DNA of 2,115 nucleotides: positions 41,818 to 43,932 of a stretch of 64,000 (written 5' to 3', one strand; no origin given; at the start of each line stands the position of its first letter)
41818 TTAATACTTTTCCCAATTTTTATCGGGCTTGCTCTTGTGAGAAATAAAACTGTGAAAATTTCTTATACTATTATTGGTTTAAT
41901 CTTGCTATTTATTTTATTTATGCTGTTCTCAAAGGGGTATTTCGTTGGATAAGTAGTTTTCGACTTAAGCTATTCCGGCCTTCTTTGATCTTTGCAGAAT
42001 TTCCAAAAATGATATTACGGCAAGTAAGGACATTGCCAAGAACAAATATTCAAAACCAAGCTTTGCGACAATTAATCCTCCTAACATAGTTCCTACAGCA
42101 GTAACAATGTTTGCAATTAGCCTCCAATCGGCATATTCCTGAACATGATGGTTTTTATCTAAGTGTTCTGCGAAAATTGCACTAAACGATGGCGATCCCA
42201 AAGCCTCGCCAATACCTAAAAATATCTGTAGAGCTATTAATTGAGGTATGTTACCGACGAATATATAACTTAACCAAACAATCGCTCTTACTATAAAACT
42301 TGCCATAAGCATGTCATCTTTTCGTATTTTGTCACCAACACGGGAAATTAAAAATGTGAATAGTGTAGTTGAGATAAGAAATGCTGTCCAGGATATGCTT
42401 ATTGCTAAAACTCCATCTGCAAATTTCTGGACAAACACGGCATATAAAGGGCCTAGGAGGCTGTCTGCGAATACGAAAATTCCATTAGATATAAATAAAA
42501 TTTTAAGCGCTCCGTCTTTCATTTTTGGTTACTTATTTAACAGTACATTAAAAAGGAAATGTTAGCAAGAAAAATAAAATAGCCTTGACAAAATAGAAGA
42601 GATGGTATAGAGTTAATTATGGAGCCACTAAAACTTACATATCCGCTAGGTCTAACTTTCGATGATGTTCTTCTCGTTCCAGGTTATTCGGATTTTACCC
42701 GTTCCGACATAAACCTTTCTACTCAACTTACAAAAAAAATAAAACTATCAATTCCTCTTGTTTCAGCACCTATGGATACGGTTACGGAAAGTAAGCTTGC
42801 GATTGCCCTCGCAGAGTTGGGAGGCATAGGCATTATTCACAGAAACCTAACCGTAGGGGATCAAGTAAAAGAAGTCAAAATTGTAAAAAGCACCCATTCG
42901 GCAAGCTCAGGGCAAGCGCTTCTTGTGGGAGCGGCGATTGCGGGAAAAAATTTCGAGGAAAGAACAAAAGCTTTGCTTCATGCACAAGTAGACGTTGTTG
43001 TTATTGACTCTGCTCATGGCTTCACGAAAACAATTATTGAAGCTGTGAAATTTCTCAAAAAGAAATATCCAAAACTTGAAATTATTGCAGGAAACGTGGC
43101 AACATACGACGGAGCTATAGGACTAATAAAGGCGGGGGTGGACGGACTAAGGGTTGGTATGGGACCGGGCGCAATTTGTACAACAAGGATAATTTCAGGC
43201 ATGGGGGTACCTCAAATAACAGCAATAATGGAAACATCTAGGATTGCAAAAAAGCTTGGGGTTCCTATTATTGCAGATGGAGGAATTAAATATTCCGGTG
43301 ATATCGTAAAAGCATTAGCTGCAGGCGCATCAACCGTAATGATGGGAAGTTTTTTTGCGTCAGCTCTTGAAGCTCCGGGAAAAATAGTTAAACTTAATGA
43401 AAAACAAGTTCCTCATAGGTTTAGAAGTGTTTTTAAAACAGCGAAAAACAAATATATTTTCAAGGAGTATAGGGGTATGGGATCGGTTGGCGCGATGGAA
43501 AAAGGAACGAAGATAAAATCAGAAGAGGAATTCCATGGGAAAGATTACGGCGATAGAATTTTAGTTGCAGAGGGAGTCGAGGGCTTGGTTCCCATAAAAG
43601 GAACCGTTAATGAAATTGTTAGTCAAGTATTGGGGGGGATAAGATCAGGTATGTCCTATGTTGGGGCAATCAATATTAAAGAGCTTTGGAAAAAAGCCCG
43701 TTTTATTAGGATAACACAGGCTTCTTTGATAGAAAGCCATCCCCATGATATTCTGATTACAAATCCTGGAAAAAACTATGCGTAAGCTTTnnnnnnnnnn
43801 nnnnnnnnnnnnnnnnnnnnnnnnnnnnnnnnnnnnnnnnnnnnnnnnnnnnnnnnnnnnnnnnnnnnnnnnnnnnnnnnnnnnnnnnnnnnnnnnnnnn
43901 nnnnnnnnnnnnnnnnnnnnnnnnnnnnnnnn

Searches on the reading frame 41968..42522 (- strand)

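Call 30: search_protein_families(library=pfam, proteins=[window:41968-42522:-], max_evalue=0.001)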
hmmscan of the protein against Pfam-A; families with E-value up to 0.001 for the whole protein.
window:41968-42522:- (185 aa): 2 families
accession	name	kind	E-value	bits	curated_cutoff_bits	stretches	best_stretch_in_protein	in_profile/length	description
PF07690.21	MFS_1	-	1.6e-22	80.3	33.4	1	9-173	1-166/347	Major Facilitator Superfamily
PF05977.19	MFS_3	-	9.6e-09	34.6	27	1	80-180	91-193/524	Transmembrane secretion effector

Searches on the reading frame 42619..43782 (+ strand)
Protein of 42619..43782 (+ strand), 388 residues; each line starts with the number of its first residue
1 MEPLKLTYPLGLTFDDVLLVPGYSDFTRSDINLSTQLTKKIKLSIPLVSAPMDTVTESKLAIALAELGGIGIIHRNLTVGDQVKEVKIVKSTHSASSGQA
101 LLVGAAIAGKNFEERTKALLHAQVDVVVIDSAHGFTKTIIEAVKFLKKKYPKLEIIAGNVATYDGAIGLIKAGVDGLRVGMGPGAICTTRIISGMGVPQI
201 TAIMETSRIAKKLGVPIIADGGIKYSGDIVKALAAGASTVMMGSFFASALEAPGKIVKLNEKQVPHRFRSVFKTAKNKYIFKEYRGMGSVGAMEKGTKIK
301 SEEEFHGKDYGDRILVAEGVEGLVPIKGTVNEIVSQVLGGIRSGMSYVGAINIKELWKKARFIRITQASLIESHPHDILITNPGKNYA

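Call 30: search_protein_families(library=pfam, proteins=[window:42619-43782:+], max_evalue=0.001)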
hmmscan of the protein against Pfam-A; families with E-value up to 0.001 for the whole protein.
window:42619-43782:+ (388 aa): 6 families
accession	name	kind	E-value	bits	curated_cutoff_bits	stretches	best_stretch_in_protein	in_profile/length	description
PF00478.31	IMPDH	-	4.8e-134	447.1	25.6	1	11-376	1-345/345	IMP dehydrogenase / GMP reductase domain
PF03060.21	NMO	-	2.3e-10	40.8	28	1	35-257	2-236/331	Nitronate monooxygenase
PF01070.24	FMN_dh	-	1.8e-08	34.3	24.9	1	152-254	218-313/350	FMN-dependent dehydrogenase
PF00977.27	His_biosynth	-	3.8e-06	27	23.6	0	207-249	66-108/228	Histidine biosynthesis protein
PF01645.23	Glu_synthase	-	0.00047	19.9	20.4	1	165-244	220-305/369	Conserved region in glutamate synthase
PF05690.20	ThiG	-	0.0007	19.5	23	0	190-250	154-211/247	Thiazole biosynthesis protein ThiG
